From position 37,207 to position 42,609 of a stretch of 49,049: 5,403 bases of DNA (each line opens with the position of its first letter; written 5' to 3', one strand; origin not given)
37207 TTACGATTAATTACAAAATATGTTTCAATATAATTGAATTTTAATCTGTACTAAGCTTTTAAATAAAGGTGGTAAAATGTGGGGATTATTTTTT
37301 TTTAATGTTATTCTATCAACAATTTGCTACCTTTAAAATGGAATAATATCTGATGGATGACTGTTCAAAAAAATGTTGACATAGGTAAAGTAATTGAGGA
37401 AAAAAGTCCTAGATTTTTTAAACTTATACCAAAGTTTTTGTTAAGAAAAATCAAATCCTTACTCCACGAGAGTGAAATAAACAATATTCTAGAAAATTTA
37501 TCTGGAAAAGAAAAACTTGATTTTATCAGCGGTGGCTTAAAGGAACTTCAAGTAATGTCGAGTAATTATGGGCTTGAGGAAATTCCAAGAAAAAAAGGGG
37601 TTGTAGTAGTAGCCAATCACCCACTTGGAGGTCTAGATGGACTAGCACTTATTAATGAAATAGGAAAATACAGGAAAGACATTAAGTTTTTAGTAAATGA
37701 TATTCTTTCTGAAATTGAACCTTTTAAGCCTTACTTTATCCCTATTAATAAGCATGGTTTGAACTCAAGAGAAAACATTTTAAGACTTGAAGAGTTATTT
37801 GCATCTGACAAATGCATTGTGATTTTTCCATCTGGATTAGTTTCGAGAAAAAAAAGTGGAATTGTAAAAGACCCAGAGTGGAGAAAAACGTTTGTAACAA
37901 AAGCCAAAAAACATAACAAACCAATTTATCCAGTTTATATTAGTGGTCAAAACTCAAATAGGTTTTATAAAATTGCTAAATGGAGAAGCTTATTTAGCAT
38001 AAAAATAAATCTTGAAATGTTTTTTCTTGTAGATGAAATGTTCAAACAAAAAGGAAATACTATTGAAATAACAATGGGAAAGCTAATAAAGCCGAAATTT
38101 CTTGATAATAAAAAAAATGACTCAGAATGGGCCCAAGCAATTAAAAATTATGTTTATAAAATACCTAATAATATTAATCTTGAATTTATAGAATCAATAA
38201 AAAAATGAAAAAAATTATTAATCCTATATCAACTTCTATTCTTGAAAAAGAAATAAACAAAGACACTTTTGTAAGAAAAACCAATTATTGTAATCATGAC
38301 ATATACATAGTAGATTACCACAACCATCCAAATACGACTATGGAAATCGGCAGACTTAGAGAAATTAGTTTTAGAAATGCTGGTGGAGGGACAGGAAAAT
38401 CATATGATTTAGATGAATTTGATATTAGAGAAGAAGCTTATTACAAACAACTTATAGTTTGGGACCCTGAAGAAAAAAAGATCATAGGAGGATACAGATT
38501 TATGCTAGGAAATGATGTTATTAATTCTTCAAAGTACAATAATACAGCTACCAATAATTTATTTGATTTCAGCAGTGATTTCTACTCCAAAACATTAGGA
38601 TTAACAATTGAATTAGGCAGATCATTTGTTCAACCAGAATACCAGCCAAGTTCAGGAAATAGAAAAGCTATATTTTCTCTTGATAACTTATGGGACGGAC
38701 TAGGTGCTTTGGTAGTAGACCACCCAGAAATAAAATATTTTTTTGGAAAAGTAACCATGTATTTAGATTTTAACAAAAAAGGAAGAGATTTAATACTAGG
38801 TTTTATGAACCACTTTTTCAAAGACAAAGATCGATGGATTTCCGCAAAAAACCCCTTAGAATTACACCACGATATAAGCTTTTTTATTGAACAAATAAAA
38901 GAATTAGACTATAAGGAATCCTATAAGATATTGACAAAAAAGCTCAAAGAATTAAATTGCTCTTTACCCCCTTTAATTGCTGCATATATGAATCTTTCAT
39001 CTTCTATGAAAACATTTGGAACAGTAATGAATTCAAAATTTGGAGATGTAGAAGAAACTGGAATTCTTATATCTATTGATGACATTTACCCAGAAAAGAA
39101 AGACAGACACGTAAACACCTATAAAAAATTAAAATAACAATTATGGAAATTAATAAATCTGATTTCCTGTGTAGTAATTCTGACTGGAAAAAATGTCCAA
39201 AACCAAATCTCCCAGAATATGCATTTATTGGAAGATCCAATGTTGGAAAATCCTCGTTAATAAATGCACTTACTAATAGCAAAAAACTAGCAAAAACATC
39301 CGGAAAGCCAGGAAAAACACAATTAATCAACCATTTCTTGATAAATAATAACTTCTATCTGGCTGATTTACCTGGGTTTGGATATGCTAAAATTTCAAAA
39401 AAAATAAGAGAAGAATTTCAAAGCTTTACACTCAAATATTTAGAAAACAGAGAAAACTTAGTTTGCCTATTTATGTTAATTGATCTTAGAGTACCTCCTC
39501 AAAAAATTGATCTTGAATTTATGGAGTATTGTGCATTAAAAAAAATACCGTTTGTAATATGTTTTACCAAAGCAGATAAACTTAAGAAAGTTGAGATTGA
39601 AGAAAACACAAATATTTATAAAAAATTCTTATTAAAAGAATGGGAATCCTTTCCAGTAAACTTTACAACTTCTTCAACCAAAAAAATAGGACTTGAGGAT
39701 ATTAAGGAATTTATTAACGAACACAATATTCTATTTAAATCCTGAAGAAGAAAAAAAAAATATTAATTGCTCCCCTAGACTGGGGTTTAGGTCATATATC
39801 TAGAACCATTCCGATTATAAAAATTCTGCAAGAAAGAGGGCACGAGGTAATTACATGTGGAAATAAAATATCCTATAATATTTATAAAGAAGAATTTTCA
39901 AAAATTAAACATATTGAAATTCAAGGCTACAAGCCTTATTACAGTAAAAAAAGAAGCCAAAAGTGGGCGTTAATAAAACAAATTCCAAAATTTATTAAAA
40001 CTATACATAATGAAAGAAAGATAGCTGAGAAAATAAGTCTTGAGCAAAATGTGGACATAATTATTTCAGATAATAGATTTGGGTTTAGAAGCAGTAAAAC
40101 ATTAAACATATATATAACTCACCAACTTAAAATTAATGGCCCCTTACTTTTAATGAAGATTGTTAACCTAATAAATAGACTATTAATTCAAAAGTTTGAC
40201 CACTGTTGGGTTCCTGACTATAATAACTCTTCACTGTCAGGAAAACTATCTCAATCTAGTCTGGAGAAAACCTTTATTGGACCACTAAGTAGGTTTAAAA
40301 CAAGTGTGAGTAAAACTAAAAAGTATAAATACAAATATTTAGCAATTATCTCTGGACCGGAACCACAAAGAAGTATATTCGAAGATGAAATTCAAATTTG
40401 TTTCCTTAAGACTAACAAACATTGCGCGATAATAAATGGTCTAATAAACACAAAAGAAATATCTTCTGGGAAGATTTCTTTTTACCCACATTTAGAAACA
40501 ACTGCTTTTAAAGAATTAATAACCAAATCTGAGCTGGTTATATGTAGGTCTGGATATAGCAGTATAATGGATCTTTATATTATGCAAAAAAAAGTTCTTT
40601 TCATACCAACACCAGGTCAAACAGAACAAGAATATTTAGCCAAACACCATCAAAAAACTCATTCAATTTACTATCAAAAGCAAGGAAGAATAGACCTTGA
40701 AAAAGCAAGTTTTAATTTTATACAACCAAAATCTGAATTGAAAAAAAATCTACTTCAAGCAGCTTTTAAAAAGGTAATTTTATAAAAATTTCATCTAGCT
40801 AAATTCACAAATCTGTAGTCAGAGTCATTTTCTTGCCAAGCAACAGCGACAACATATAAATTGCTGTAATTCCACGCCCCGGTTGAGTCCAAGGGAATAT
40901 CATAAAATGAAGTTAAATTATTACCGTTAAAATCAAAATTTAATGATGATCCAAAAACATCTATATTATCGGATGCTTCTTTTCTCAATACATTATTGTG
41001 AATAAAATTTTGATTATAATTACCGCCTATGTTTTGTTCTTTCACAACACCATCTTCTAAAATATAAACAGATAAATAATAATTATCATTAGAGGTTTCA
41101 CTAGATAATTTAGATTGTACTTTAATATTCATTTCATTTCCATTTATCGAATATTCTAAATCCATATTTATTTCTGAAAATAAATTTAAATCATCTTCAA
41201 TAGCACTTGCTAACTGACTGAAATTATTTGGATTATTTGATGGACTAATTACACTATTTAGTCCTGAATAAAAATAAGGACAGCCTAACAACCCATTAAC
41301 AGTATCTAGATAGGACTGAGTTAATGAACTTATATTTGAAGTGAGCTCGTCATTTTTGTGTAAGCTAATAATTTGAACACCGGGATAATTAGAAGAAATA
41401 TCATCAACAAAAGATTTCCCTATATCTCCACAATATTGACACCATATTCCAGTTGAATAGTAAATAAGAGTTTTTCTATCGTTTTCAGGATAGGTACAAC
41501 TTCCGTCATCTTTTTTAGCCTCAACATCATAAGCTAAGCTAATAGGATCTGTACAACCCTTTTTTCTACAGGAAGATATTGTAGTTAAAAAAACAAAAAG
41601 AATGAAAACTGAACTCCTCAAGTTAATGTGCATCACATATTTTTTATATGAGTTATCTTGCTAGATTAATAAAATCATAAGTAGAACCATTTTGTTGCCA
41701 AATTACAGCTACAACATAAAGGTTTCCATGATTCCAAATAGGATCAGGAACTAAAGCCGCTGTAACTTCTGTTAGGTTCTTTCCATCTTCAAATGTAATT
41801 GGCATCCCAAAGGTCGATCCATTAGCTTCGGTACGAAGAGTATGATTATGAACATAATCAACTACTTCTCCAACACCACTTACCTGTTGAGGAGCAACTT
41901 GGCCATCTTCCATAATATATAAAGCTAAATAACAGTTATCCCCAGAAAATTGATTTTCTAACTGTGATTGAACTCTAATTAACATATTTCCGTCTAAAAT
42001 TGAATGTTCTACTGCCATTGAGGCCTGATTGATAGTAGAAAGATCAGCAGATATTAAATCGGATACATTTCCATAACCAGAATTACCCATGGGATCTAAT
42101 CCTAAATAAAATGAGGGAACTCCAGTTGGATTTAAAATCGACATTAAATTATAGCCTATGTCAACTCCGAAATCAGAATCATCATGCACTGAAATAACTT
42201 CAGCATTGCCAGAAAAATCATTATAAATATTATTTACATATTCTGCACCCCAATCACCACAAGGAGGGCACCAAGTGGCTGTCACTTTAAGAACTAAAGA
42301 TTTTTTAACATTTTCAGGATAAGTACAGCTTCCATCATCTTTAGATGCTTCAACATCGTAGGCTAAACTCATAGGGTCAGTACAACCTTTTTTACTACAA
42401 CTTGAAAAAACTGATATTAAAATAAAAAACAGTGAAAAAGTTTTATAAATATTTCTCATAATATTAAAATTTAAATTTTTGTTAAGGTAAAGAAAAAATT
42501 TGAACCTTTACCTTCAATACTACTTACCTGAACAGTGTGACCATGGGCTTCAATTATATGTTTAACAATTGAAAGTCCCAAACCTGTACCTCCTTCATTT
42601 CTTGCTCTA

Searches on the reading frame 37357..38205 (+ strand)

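Call 68: search_protein_families(library=pfam, proteins=[window:37357-38205:+], max_evalue=0.00001)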
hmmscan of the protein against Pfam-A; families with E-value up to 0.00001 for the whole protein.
window:37357-38205:+ (283 aa): 2 families
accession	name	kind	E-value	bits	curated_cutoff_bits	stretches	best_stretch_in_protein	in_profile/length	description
PF19576.4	Acyltransf_2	-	1.7e-56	191.5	27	1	11-271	1-261/266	Acyltransferase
PF01553.26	Acyltransferase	-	7.7e-10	39.1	23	1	71-196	5-132/132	Acyltransferase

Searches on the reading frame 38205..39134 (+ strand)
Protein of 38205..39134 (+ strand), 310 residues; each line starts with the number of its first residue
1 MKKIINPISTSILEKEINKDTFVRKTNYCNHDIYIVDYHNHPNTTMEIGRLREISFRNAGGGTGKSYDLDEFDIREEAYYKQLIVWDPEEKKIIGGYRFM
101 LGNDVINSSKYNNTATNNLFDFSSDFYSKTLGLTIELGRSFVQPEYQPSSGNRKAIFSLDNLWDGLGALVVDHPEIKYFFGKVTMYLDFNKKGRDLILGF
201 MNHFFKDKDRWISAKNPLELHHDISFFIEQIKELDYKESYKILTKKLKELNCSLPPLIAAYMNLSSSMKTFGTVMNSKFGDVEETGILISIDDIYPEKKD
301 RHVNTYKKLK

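Call 68: search_protein_families(library=pfam, proteins=[window:38205-39134:+], max_evalue=0.00001)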
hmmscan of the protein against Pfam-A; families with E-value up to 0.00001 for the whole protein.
window:38205-39134:+ (310 aa): 1 family
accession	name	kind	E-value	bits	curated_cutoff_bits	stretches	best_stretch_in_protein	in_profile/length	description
PF13444.12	Acetyltransf_5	-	4.9e-15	56.5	22.4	1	51-150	1-95/102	Acetyltransferase (GNAT) domain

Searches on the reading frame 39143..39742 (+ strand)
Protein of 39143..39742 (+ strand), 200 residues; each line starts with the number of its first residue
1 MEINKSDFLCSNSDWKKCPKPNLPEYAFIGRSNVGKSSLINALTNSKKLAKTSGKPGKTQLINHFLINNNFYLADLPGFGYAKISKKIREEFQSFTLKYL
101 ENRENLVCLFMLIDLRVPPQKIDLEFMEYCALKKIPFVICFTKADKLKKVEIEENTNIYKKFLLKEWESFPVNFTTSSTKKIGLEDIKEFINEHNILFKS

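Call 68: search_protein_families(library=pfam, proteins=[window:39143-39742:+], max_evalue=0.00001)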
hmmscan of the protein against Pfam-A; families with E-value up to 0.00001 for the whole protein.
window:39143-39742:+ (200 aa): 3 families
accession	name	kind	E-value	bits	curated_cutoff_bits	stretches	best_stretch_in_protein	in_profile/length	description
PF01926.29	MMR_HSR1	-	3e-20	72.9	21.9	1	26-143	2-113/113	50S ribosome-binding GTPase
PF03193.22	RsgA_GTPase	-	7.2e-11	42.6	30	0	27-80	110-169/174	RsgA GTPase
PF02421.24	FeoB_N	-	4.4e-08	33.2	27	1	26-188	3-153/156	Ferrous iron transport protein B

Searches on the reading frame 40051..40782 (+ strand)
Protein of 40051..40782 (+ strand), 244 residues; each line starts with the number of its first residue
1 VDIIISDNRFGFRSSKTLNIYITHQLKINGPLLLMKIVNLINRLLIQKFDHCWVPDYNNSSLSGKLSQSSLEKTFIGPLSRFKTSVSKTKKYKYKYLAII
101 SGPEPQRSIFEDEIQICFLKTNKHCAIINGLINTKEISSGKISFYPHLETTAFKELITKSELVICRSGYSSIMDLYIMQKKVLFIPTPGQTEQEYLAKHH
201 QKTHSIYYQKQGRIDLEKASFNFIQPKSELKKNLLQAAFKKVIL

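Call 68: search_protein_families(library=pfam, proteins=[window:40051-40782:+], max_evalue=0.00001)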
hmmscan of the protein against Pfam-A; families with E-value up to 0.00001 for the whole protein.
window:40051-40782:+ (244 aa): 1 family
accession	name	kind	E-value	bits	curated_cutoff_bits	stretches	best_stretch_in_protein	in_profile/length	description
PF04101.22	Glyco_tran_28_C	-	4.2e-08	33.8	22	1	152-206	64-120/166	Glycosyltransferase family 28 C-terminal domain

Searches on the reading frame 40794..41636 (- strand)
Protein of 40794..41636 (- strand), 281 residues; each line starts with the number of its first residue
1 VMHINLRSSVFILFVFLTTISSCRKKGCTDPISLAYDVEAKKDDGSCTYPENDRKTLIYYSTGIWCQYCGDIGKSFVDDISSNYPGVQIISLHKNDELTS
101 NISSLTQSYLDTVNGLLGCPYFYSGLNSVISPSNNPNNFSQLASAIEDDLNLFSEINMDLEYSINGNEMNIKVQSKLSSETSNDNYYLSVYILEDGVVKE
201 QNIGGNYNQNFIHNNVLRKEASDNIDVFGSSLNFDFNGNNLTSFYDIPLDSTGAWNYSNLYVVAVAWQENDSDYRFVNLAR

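Call 68: search_protein_families(library=pfam, proteins=[window:40794-41636:-], max_evalue=0.00001)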
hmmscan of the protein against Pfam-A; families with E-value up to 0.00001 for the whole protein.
window:40794-41636:- (281 aa): 1 family
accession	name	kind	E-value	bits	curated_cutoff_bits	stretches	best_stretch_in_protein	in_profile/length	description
PF11551.14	Omp28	-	4e-17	63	34.9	1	139-271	29-156/171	Outer membrane protein Omp28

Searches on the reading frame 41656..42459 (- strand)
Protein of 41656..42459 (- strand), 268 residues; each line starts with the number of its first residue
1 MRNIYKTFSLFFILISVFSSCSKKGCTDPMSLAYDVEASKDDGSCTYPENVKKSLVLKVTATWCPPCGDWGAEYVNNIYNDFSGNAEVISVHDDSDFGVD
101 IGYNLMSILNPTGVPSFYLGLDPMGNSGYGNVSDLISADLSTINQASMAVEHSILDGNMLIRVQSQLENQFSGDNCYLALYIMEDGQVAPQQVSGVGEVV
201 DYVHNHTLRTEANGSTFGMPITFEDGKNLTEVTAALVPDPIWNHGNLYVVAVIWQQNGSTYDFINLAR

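Call 68: search_protein_families(library=pfam, proteins=[window:41656-42459:-], max_evalue=0.00001)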
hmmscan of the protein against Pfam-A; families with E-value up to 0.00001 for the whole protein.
window:41656-42459:- (268 aa): 1 family
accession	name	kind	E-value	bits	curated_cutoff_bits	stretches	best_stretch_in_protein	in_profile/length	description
PF11551.14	Omp28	-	4.6e-13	49.8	34.9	1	110-259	9-157/171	Outer membrane protein Omp28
